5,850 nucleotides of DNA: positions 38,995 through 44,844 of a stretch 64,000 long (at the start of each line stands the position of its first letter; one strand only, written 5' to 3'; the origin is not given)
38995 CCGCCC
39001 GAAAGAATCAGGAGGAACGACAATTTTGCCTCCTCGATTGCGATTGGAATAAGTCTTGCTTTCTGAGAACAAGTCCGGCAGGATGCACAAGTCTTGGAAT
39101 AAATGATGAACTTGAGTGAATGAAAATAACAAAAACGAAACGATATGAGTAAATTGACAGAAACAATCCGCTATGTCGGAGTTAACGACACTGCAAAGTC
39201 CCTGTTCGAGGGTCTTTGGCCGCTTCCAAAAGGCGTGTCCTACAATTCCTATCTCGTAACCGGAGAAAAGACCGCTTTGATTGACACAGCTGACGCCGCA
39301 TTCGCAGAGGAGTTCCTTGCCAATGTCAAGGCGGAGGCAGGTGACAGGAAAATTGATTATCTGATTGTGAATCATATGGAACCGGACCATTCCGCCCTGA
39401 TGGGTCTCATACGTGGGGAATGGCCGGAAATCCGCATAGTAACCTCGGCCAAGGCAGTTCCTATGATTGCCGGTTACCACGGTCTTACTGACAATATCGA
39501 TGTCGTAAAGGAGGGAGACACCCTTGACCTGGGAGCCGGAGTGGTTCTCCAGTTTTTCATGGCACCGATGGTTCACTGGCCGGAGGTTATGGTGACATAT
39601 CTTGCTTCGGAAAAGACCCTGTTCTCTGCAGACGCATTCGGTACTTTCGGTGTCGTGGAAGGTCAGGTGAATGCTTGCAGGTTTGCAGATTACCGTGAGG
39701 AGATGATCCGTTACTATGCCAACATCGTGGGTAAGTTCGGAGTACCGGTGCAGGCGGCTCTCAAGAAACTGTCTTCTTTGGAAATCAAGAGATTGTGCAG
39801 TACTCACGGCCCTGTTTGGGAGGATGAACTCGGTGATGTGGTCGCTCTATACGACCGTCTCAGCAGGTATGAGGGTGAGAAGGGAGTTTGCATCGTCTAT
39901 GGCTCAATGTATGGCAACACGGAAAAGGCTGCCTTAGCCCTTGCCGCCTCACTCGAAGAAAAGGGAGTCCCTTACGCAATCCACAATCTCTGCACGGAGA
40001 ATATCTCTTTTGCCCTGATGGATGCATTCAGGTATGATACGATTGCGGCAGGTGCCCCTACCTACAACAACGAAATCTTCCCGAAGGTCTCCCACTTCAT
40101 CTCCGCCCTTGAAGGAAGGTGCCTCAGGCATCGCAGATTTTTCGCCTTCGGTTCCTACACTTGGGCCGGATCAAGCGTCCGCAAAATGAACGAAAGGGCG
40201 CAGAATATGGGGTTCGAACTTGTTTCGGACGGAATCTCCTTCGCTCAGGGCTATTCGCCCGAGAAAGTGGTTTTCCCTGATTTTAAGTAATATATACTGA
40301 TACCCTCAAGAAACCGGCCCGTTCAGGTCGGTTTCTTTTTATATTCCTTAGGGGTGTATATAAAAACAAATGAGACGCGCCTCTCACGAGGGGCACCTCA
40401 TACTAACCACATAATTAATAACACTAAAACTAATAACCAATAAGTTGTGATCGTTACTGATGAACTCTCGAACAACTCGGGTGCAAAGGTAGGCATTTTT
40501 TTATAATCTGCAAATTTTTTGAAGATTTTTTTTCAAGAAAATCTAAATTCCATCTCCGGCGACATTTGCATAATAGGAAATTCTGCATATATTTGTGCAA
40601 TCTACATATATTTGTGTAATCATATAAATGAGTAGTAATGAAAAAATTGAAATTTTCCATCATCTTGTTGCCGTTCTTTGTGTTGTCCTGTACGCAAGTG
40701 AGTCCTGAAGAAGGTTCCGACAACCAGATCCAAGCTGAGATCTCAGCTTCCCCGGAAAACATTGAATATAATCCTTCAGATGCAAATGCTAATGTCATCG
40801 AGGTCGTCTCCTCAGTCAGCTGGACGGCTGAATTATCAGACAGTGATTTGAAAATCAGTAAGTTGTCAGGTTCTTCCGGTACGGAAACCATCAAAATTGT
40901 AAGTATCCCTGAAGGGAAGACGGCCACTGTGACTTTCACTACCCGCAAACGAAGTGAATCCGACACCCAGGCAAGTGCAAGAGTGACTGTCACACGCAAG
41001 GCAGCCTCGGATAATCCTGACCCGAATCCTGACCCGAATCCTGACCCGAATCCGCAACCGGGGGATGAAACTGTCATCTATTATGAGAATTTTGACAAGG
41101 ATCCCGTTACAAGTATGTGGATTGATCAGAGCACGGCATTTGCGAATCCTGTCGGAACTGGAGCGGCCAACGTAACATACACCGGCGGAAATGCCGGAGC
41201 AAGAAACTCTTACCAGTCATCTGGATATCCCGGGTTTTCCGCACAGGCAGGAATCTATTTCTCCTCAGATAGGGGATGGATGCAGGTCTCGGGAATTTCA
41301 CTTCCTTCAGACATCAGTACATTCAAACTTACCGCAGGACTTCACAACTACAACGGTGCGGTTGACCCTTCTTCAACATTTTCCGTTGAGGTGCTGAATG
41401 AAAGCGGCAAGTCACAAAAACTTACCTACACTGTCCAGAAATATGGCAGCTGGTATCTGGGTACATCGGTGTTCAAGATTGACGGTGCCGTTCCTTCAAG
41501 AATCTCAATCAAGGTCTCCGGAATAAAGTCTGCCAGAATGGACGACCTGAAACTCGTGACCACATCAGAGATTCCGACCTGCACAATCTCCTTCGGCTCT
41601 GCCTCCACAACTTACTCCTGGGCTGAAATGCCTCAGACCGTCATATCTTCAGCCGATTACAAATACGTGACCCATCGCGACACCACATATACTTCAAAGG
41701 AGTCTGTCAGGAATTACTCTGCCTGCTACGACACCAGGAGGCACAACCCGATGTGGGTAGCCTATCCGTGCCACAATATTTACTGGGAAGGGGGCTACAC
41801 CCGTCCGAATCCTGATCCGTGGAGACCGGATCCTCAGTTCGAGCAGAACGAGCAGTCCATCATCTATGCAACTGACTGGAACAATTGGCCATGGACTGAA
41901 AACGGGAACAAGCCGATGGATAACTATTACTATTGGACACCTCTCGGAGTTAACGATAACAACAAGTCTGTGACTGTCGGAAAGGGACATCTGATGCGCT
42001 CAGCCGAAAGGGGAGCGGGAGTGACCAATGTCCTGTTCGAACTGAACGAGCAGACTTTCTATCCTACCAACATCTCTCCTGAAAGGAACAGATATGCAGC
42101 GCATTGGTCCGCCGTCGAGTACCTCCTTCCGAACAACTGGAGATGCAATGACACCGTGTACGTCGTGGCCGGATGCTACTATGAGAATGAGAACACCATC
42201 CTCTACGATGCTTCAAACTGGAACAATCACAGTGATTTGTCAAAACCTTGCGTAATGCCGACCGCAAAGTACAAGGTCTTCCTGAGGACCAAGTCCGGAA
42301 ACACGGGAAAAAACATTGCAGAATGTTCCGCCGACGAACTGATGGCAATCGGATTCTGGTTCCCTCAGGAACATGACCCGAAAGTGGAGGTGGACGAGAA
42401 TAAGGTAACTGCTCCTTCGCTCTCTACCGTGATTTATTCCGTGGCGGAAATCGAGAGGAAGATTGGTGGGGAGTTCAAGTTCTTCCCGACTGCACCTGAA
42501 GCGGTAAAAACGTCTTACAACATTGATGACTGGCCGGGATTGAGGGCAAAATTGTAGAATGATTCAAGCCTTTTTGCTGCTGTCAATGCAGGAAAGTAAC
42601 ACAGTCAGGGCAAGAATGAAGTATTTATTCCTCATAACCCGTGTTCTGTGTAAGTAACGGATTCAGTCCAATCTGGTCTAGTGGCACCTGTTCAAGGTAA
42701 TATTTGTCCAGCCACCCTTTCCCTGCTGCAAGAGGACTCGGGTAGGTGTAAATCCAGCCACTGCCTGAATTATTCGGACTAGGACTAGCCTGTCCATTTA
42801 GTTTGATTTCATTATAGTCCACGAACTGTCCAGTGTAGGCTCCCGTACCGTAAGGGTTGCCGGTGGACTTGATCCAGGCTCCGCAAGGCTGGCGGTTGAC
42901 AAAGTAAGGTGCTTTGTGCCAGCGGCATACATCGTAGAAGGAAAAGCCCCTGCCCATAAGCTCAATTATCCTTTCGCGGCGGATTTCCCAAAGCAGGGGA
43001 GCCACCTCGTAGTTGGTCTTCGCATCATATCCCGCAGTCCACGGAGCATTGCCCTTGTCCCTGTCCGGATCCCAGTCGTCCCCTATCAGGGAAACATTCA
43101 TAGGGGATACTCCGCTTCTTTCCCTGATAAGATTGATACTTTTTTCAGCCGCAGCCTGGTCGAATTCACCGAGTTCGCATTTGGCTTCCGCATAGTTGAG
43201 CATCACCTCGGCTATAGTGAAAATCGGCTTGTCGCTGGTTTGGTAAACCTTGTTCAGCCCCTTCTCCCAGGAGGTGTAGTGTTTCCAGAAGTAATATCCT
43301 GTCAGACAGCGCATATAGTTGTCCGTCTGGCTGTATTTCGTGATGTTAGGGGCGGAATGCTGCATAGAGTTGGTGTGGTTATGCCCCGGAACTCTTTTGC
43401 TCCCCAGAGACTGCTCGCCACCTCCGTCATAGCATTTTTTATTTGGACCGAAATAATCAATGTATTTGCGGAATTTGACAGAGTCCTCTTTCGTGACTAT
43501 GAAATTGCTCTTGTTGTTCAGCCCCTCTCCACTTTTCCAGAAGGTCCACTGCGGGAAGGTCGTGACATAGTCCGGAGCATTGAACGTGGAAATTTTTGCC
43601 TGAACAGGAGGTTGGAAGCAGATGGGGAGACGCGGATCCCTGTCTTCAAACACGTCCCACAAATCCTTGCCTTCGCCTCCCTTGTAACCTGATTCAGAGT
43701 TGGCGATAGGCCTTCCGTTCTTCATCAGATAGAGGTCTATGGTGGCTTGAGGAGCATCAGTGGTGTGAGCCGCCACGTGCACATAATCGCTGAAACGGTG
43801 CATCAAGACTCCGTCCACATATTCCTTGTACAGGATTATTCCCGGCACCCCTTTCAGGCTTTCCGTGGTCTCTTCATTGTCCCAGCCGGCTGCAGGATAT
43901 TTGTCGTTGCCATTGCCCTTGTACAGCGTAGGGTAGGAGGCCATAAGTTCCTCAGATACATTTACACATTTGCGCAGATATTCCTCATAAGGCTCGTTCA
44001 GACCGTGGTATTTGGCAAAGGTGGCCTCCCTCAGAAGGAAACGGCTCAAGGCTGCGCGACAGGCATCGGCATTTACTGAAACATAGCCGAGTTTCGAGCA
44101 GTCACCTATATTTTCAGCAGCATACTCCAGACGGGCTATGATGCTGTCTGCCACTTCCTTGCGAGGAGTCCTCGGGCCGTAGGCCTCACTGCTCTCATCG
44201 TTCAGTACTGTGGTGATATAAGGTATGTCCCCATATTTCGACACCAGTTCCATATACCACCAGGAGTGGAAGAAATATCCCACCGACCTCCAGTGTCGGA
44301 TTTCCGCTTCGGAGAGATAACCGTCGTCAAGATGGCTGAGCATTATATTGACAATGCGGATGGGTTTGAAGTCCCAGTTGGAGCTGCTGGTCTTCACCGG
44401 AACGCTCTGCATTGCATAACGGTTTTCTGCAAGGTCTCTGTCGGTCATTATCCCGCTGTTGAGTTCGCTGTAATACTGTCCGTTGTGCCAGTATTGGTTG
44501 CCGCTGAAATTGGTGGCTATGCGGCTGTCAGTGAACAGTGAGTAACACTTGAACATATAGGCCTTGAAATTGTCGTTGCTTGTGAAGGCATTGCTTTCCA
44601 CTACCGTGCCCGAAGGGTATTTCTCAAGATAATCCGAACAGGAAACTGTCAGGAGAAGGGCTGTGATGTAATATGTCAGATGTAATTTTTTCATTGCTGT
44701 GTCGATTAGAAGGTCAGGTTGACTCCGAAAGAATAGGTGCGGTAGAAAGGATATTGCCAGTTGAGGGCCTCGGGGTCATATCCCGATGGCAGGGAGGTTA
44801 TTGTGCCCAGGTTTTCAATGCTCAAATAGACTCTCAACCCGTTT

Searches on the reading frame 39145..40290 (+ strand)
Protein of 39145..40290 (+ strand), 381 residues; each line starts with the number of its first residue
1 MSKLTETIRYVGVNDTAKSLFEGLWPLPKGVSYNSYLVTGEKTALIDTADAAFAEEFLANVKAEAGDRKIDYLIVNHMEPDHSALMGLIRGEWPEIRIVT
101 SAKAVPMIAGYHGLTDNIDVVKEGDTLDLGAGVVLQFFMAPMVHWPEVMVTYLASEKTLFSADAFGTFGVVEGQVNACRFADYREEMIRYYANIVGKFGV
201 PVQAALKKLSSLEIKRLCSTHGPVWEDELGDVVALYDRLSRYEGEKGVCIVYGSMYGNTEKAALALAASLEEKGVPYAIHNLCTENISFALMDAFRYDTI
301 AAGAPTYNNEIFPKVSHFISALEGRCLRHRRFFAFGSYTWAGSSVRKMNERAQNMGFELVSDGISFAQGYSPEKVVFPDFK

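Call 17: search_protein_families(library=pfam, proteins=[window:39145-40290:+], max_evalue=0.001)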
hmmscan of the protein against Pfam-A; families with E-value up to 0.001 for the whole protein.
window:39145-40290:+ (381 aa): 4 families
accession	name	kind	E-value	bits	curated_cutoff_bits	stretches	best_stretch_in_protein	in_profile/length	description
PF19583.5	ODP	-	7e-21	75.4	27.2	1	32-222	2-194/194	ODP family beta lactamase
PF00258.30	Flavodoxin_1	-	1.6e-13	51.5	25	1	250-363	1-124/143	Flavodoxin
PF00753.33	Lactamase_B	-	1.7e-11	44.9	22.7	1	31-175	4-161/196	Metallo-beta-lactamase superfamily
PF12724.12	Flavodoxin_5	-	6.1e-07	30.3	27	1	250-323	2-70/145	Flavodoxin domain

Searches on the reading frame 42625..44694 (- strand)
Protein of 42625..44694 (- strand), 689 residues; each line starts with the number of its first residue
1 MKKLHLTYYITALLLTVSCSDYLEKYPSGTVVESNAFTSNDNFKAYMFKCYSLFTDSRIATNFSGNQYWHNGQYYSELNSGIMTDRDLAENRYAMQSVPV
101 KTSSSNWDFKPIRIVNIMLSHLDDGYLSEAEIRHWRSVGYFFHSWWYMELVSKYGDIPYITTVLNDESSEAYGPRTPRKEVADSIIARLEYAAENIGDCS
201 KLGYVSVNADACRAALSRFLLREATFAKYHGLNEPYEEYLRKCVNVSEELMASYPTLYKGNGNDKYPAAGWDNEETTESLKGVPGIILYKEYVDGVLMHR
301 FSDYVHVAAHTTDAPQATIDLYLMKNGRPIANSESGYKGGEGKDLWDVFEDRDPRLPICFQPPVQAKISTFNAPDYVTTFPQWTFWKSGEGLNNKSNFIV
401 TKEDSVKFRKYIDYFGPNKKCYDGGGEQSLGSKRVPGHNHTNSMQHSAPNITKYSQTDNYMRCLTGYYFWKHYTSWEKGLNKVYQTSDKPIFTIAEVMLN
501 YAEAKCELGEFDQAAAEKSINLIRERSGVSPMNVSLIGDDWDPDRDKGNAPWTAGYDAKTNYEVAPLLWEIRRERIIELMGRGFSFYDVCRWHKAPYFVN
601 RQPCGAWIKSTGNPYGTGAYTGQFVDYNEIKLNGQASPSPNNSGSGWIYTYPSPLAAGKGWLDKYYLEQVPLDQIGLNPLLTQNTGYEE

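Call 17: search_protein_families(library=pfam, proteins=[window:42625-44694:-], max_evalue=0.001)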
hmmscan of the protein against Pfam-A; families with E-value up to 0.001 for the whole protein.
window:42625-44694:- (689 aa): 2 families
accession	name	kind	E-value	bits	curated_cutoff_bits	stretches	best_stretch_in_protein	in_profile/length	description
PF07980.17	SusD_RagB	-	1.5e-30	107.3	23.1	1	314-687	45-297/297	SusD family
PF14322.12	SusD-like_3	-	2.3e-15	57.8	27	1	21-221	1-191/191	Starch-binding associating with outer membrane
